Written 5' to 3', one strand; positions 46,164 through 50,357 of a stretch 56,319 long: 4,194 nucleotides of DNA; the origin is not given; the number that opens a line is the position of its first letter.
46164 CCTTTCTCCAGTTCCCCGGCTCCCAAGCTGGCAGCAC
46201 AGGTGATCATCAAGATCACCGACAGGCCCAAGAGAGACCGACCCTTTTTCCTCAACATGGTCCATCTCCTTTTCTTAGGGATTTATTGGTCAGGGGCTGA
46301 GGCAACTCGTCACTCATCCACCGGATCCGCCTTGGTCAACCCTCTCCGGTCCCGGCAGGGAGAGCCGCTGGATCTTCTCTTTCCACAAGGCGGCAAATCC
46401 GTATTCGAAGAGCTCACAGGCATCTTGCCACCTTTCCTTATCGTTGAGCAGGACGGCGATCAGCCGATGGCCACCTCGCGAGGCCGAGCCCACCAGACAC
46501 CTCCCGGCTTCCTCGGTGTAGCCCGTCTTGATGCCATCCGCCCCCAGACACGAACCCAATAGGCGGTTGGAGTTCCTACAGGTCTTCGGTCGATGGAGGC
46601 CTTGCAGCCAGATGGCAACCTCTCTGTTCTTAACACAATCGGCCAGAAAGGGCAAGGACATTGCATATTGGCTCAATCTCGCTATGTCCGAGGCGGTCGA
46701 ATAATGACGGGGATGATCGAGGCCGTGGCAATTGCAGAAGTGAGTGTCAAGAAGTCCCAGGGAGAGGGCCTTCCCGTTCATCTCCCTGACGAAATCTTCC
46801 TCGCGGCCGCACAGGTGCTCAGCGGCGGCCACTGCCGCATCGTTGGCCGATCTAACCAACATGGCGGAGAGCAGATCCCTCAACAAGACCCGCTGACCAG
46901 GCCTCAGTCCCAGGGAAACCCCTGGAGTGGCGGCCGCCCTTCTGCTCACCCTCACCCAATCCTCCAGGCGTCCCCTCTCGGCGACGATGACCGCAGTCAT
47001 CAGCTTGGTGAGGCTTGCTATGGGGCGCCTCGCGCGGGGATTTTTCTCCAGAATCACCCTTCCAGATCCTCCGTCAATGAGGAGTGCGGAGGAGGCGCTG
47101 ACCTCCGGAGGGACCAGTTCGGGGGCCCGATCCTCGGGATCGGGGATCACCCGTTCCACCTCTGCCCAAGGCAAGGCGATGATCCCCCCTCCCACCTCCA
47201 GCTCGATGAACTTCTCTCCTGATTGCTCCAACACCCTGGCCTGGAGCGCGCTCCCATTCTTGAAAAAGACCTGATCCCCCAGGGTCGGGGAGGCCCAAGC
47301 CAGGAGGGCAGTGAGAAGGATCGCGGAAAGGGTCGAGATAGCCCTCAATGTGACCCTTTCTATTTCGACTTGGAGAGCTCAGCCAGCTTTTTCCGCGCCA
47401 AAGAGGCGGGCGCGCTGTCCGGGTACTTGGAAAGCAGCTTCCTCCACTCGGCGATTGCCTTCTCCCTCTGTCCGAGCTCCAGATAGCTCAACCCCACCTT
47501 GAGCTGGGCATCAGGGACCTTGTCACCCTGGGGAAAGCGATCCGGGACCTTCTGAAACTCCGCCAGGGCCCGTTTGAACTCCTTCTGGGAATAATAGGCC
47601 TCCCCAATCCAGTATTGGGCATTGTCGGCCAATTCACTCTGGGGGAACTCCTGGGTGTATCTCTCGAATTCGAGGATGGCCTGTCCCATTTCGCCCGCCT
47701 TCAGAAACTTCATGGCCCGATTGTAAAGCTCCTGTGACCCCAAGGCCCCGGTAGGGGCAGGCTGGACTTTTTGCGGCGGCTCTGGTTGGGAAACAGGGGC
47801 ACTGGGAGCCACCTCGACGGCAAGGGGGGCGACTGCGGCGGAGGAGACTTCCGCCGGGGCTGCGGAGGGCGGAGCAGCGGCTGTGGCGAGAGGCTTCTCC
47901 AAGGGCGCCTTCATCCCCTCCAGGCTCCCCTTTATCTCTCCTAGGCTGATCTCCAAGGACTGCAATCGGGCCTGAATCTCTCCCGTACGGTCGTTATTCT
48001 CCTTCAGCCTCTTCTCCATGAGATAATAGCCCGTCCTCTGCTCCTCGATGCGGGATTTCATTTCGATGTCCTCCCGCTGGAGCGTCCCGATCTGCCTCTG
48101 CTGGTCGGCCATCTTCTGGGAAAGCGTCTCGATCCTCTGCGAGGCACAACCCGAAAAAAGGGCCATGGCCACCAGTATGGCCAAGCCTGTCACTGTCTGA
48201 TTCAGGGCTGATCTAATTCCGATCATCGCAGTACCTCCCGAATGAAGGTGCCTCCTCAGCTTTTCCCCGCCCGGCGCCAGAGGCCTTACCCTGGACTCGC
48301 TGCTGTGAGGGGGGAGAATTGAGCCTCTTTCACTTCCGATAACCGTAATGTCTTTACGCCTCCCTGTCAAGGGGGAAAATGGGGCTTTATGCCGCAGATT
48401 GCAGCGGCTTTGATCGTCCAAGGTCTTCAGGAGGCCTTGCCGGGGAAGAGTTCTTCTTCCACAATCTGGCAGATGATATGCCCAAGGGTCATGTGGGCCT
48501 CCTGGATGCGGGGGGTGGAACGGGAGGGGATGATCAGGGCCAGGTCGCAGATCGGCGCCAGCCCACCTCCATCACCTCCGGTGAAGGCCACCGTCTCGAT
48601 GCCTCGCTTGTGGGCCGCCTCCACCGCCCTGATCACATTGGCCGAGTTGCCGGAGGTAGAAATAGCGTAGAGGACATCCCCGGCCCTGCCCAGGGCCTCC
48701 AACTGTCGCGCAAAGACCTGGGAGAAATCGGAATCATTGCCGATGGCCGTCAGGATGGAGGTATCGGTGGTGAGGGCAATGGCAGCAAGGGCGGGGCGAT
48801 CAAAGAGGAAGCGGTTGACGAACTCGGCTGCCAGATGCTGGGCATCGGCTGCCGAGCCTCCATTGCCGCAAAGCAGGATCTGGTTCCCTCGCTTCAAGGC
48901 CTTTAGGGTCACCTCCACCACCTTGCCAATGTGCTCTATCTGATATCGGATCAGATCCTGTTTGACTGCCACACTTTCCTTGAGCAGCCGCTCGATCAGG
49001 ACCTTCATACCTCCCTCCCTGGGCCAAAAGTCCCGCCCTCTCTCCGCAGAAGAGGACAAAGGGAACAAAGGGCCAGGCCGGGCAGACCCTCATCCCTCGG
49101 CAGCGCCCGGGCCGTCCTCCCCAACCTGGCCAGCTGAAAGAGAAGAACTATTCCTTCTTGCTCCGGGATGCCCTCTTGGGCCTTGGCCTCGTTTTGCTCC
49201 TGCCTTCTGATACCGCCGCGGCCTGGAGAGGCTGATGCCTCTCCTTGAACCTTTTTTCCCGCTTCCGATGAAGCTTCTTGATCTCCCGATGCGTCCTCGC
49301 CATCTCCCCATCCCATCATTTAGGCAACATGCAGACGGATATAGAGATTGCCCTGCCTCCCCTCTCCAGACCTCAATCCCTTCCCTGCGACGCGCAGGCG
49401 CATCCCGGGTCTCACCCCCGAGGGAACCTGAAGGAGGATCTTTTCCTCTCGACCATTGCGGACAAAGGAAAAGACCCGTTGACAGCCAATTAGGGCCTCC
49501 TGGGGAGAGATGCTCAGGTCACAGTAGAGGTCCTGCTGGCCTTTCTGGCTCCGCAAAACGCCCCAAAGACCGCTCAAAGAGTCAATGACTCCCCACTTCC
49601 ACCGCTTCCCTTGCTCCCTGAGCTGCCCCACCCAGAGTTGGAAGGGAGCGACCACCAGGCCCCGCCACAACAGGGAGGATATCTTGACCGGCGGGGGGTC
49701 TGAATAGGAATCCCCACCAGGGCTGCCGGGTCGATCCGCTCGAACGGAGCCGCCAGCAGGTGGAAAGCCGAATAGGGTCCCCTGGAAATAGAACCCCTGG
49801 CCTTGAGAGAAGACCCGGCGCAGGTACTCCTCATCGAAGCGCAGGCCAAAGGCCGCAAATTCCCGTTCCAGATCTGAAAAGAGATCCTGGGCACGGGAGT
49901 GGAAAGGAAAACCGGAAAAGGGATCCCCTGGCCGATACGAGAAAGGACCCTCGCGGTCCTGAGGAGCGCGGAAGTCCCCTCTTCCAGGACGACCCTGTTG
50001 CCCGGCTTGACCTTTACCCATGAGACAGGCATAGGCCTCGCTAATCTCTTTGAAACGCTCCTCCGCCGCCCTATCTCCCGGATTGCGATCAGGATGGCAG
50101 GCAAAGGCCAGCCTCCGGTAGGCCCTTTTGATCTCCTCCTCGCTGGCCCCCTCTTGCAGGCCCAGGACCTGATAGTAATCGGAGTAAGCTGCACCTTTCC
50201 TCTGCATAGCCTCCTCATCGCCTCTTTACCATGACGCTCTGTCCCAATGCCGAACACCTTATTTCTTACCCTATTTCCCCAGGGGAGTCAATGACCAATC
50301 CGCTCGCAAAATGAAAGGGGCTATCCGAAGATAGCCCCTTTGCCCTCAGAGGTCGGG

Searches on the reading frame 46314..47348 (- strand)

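Call 10: search_protein_families(library=pfam, proteins=[window:46314-47348:-], max_evalue=0.001)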
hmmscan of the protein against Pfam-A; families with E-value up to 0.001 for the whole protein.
window:46314-47348:- (344 aa): 1 family
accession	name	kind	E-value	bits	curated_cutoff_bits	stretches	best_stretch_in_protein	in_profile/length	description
PF00768.25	Peptidase_S11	-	2.5e-61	207.6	27.6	1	80-304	7-238/239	D-alanyl-D-alanine carboxypeptidase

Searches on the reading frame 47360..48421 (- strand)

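Call 10: search_protein_families(library=pfam, proteins=[window:47360-48421:-], max_evalue=0.001)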
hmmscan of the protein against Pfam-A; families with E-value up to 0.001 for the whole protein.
window:47360-48421:- (353 aa): 12 families
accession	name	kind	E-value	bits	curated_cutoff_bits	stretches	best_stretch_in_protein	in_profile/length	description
PF13174.12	TPR_6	-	3.4e-17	62.3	26.3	2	304-336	1-33/33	Tetratricopeptide repeat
PF13525.12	YfiO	-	2.4e-12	47.5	25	1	229-350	5-137/203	Outer membrane lipoprotein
PF07719.23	TPR_2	-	8e-11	41.6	27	0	304-335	2-33/34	Tetratricopeptide repeat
PF13432.12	TPR_16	-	5e-10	40.1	32.7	1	233-299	1-64/65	Tetratricopeptide repeat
PF13428.12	TPR_14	-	6.8e-09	36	23.5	0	303-341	1-39/44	Tetratricopeptide repeat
PF14559.12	TPR_19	-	2.5e-07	31.4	25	1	240-298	2-57/68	Tetratricopeptide repeat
PF00515.34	TPR_1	-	2.7e-06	27.4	27.8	0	268-291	3-26/34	Tetratricopeptide repeat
PF13512.12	TPR_18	-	0.0001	23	21.9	0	228-302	9-83/145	Tetratricopeptide repeat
PF13181.12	TPR_8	-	0.00012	22.4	25.7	0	305-330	3-28/34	Tetratricopeptide repeat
PF13414.12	TPR_11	-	0.00019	21.5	26.8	0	310-337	1-28/42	TPR repeat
PF12895.13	ANAPC3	-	0.00044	20.9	27.2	0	265-324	22-77/82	Anaphase-promoting complex, cyclosome, subunit 3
PF12795.12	MscS_porin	-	0.00057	20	34.4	1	93-156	76-139/238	Mechanosensitive ion channel porin domain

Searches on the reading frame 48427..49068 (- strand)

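Call 10: search_protein_families(library=pfam, proteins=[window:48427-49068:-], max_evalue=0.001)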
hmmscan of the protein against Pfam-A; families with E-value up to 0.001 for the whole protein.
window:48427-49068:- (213 aa): 2 families
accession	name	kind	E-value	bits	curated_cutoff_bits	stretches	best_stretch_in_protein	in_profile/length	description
PF13580.11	SIS_2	-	6.6e-32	110.9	27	1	31-164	5-138/138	SIS domain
PF01380.27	SIS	-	1.3e-07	31.9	25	1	128-184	52-108/131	SIS domain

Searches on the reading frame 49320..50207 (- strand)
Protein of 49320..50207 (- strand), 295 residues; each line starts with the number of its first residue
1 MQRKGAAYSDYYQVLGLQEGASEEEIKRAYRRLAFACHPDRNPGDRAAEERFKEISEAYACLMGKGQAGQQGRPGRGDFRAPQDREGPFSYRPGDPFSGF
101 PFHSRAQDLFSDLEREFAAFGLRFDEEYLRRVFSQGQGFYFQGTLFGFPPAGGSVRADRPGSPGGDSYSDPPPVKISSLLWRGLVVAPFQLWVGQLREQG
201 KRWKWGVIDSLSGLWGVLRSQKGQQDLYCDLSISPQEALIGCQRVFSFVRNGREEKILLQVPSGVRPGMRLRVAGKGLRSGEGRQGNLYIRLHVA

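Call 10: search_protein_families(library=pfam, proteins=[window:49320-50207:-], max_evalue=0.001)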
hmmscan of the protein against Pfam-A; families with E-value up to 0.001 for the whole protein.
window:49320-50207:- (295 aa): 2 families
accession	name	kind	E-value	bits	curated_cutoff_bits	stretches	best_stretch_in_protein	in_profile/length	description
PF00226.36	DnaJ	-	1.5e-21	76.7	27.8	1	10-63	1-54/63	DnaJ domain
PF01556.23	DnaJ_C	-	2.5e-10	41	26.6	1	224-294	82-149/152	DnaJ C terminal domain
